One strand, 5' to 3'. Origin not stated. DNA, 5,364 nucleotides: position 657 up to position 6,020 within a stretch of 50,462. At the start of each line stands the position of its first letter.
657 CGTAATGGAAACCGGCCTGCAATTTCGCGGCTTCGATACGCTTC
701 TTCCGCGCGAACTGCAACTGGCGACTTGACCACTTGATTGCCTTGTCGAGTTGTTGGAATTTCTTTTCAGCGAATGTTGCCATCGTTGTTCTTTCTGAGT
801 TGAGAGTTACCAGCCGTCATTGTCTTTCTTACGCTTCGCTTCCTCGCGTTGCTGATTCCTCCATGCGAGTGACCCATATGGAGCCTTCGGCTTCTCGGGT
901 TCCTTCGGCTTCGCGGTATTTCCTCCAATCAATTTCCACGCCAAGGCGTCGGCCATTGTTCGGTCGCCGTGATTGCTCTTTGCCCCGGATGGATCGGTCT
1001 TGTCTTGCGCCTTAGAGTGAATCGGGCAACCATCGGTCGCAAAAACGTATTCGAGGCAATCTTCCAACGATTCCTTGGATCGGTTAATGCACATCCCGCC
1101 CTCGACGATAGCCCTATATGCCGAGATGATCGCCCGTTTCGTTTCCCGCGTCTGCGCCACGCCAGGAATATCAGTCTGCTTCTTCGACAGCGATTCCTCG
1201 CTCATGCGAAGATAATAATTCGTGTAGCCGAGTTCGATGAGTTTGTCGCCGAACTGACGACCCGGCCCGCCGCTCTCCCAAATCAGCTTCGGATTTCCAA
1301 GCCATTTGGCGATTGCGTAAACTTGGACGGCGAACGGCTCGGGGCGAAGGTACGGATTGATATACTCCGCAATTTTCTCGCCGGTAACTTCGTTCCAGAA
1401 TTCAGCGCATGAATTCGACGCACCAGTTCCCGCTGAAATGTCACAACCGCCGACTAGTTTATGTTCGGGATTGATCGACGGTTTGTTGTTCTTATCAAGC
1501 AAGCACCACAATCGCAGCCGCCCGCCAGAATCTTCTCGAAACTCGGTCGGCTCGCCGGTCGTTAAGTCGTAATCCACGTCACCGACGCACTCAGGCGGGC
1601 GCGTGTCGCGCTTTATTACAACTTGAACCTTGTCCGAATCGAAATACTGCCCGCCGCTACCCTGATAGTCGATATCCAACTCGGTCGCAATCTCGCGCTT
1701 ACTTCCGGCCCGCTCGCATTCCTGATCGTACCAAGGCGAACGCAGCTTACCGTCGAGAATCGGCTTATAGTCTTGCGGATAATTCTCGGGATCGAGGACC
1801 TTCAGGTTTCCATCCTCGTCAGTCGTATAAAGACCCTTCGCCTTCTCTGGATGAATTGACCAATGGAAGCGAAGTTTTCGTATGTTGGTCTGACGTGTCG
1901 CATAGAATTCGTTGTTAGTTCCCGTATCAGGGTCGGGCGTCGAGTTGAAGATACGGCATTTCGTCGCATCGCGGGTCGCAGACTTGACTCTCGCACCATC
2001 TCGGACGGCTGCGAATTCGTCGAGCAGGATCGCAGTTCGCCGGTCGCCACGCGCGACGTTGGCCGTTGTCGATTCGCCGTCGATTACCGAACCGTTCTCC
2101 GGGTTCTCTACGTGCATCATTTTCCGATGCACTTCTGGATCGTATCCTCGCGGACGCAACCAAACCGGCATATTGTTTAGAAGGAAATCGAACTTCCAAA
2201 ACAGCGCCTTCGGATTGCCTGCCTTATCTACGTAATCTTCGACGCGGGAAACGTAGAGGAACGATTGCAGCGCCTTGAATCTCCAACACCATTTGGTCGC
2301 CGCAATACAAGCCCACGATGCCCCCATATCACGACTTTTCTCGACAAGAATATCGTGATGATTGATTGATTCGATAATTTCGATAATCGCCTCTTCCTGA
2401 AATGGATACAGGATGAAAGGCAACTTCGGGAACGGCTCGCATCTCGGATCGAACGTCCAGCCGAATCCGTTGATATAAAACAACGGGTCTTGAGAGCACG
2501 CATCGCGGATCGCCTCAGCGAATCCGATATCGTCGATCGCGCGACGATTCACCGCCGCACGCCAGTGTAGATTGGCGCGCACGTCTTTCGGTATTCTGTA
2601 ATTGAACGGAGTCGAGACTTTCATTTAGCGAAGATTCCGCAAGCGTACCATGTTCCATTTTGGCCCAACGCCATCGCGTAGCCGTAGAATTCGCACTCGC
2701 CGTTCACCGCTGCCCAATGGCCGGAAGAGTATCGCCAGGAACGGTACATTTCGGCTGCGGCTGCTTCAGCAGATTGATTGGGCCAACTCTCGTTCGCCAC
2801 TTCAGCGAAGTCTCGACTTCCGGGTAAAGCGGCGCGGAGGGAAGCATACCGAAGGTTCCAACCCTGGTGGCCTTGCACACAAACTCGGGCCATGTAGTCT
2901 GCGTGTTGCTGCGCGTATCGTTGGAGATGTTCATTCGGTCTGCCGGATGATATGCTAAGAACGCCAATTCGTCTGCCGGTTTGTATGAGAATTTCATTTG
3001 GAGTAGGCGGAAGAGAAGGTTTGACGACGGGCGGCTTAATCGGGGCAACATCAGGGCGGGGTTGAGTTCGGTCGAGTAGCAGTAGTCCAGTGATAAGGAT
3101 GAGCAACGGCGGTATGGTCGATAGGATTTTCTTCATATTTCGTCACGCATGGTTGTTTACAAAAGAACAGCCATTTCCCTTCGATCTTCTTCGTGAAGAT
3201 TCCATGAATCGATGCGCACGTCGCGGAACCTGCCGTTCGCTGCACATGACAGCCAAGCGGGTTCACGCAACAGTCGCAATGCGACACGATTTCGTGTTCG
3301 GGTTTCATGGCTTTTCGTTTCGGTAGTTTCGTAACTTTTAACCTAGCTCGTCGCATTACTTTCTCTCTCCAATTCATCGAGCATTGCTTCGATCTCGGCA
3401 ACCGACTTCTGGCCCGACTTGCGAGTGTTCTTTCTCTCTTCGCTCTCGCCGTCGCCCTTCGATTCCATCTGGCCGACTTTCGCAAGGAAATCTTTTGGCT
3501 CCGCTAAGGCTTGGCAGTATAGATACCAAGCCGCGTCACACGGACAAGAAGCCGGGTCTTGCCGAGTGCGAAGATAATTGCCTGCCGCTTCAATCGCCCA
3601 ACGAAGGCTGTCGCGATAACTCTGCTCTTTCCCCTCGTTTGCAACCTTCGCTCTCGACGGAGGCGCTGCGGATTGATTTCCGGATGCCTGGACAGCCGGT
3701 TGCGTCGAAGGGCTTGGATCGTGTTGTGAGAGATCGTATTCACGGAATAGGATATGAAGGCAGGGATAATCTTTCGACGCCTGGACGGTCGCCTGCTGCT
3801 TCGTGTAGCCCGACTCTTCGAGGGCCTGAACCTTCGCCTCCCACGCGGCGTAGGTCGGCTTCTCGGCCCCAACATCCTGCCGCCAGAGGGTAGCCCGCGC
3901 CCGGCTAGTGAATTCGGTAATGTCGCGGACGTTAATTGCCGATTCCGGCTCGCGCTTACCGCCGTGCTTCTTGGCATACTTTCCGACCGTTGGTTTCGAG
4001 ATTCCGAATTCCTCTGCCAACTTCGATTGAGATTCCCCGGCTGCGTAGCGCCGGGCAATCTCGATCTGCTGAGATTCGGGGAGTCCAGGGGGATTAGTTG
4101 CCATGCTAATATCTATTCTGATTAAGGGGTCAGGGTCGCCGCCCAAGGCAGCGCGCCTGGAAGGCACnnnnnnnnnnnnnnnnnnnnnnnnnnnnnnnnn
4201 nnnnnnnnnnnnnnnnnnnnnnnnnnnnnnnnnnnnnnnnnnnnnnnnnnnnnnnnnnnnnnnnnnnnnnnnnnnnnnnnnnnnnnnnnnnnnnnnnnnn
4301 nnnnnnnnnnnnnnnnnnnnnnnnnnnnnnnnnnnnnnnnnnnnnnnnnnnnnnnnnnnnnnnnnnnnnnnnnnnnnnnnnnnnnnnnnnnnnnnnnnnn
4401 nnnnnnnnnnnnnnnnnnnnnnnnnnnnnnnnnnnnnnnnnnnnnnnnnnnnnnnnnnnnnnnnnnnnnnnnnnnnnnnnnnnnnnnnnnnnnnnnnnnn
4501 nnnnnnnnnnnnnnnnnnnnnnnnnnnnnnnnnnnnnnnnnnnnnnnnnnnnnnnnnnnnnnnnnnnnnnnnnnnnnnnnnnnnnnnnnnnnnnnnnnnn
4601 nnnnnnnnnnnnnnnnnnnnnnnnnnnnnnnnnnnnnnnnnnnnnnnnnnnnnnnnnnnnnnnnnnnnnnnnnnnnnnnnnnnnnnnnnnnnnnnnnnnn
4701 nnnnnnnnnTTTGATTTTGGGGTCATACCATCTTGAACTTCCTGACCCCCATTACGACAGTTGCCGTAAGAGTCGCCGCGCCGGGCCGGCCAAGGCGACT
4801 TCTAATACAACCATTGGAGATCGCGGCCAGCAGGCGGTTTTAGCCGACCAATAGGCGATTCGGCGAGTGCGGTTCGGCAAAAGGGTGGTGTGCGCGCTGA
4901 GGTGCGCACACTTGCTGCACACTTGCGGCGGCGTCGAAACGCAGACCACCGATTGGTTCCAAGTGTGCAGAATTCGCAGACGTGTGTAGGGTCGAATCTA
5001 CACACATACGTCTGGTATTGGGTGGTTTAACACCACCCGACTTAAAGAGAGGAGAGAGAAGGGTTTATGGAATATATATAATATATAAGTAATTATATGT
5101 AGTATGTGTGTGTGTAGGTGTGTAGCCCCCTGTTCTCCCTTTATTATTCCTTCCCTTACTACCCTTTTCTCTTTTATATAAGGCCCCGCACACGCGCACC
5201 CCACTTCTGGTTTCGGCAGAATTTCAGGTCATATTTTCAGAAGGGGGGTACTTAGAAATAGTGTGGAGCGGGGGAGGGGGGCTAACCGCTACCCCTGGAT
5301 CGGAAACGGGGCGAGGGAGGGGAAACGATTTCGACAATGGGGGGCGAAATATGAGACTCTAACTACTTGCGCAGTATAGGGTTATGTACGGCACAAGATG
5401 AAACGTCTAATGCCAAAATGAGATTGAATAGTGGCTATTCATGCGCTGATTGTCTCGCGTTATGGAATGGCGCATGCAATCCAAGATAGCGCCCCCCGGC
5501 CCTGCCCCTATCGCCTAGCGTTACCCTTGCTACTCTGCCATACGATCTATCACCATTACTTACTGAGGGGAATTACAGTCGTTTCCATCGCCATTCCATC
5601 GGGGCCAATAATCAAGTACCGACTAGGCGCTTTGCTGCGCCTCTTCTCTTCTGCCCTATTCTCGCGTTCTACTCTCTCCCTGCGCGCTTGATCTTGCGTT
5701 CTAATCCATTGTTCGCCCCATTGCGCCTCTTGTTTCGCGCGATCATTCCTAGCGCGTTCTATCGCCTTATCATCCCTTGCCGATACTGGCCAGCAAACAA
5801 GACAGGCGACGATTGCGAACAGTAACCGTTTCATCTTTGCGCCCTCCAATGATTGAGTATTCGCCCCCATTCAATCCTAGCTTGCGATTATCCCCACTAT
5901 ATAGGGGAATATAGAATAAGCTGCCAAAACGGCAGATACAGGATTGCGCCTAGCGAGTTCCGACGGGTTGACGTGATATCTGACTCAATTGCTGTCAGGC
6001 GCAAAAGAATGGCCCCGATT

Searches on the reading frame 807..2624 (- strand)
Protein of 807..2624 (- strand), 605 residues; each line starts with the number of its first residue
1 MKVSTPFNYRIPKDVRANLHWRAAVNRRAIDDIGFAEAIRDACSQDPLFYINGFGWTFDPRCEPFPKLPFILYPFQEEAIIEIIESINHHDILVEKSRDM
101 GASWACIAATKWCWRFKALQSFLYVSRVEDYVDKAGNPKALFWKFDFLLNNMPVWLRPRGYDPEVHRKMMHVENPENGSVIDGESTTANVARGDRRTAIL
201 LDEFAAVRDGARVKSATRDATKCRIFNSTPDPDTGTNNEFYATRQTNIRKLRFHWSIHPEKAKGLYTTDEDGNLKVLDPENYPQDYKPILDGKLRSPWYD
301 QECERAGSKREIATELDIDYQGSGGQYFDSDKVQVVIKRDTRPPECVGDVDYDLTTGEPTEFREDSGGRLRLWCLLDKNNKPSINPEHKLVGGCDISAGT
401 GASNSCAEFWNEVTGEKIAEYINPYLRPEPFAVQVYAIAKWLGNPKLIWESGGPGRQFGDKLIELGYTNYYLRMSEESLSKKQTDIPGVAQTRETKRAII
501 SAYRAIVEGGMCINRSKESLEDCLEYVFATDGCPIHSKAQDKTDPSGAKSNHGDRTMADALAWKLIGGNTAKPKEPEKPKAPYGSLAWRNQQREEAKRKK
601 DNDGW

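Call 12: search_protein_families(library=phrogs, proteins=[window:807-2624:-], max_evalue=0.001)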
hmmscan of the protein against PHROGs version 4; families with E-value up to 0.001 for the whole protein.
window:807-2624:- (605 aa): 1 family
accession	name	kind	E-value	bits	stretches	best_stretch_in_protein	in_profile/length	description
phrog_5989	-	head and packaging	7.4e-08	32.9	1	43-219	117-271/347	terminase large subunit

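Call 43: find_related_loci(query=window:807-2624:-, collection=genome_contigs, flank=10000)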
Query window:807-2624:- (605 aa) in genome_contigs; peptide patterns used: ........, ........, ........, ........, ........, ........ (x = any residue, [..] = any of these).
17 stretches matched a pattern, but none encodes a relative of the query by tblastn (E <= 1e-3).
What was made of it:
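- Tried and rejected: It found nothing (call 43).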

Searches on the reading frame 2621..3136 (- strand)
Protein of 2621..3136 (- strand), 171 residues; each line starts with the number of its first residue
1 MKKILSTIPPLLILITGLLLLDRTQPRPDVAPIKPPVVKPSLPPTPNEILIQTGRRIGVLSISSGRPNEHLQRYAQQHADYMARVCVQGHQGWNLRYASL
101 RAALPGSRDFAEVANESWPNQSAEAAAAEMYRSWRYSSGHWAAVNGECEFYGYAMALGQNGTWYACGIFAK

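Call 12: search_protein_families(library=phrogs, proteins=[window:2621-3136:-], max_evalue=0.001)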
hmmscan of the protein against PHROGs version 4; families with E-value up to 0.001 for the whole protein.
window:2621-3136:- (171 aa): 0 families

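Call 50: search_protein_families(library=pfam, proteins=[window:2621-3136:-], max_evalue=0.01)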
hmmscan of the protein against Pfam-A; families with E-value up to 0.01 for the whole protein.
window:2621-3136:- (171 aa): 1 family
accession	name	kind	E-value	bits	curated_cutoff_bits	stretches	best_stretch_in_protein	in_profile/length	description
PF00188.32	CAP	-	0.0064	17.8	21.1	1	68-165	19-114/117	Cysteine-rich secretory protein family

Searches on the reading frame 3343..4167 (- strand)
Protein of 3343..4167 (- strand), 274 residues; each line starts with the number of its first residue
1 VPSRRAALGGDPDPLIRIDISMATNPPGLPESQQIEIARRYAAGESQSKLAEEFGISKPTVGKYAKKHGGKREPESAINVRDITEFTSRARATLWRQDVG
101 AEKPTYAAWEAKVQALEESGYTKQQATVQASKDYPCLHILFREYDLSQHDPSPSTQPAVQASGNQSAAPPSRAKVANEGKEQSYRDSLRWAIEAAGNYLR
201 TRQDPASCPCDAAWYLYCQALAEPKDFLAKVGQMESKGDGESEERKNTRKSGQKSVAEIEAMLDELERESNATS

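Call 12: search_protein_families(library=phrogs, proteins=[window:3343-4167:-], max_evalue=0.001)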
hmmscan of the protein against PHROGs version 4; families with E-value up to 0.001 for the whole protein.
window:3343-4167:- (274 aa): 3 families
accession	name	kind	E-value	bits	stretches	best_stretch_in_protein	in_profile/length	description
phrog_664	-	DNA, RNA and nucleotide metabolism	2.8e-06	28.3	1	26-90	82-147/210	DNA binding protein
phrog_125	-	DNA, RNA and nucleotide metabolism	9.1e-06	26.4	1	26-82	160-217/254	DNA invertase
phrog_20467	-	DNA, RNA and nucleotide metabolism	4.9e-05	24.2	0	31-68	65-102/112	HNH endonuclease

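Call 29: search_protein_families(library=pfam, proteins=[window:3343-4167:-], max_evalue=1)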
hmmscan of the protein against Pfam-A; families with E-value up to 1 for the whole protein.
window:3343-4167:- (274 aa): 15 families
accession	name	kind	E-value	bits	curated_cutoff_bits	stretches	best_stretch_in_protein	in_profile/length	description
PF13384.12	HTH_23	-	4.4e-05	23.6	24.6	1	31-64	4-37/50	Homeodomain-like domain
PF02796.21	HTH_7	-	9.5e-05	22.9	23.8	1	32-64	9-41/45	Helix-turn-helix domain of resolvase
PF13518.12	HTH_28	-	0.00014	22.3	25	1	34-64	2-32/52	Helix-turn-helix domain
PF08281.18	Sigma70_r4_2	-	0.005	16.9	25.7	1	29-65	11-47/54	Sigma-70, region 4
PF15943.11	YdaS_toxin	-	0.016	15.4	30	1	46-86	10-49/65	Bacterial toxin YdaS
PF13412.12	HTH_24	-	0.019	15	21.9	1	43-66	16-39/48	Winged helix-turn-helix DNA-binding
PF01381.28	HTH_3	-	0.022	15.2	23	1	39-66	5-31/55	Helix-turn-helix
PF13936.12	HTH_38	-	0.025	14.7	27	1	34-61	10-37/44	Helix-turn-helix domain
PF05225.22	HTH_psq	-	0.043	14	20.4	1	46-68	18-40/45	helix-turn-helix, Psq domain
PF04545.22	Sigma70_r4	-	0.061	13.3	24.1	1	28-61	4-37/50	Sigma-70, region 4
PF00196.25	GerE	-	0.065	13.3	23.5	1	33-65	6-38/57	Bacterial regulatory proteins, luxR family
PF13730.12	HTH_36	-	0.083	13.1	25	1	37-64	14-45/55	Helix-turn-helix domain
PF01527.26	HTH_Tnp_1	-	0.13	12.9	24.1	1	31-86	9-66/75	Transposase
PF04218.19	CENP-B_N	-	0.18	11.9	21.2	1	33-63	11-41/53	CENP-B N-terminal DNA-binding domain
PF04967.18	HTH_10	-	0.19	12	23.1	1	48-64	27-43/53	HTH DNA binding domain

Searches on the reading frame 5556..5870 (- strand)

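Call 12: search_protein_families(library=phrogs, proteins=[window:5556-5870:-], max_evalue=0.001)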
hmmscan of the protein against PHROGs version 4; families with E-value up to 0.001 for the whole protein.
window:5556-5870:- (104 aa): 0 families

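Call 29: search_protein_families(library=pfam, proteins=[window:5556-5870:-], max_evalue=1)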
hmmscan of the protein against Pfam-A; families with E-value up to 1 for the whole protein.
window:5556-5870:- (104 aa): 1 family
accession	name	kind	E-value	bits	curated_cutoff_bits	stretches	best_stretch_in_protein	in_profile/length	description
PF06305.16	LapA_dom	-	0.53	10.7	28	1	17-50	29-62/64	Lipopolysaccharide assembly protein A domain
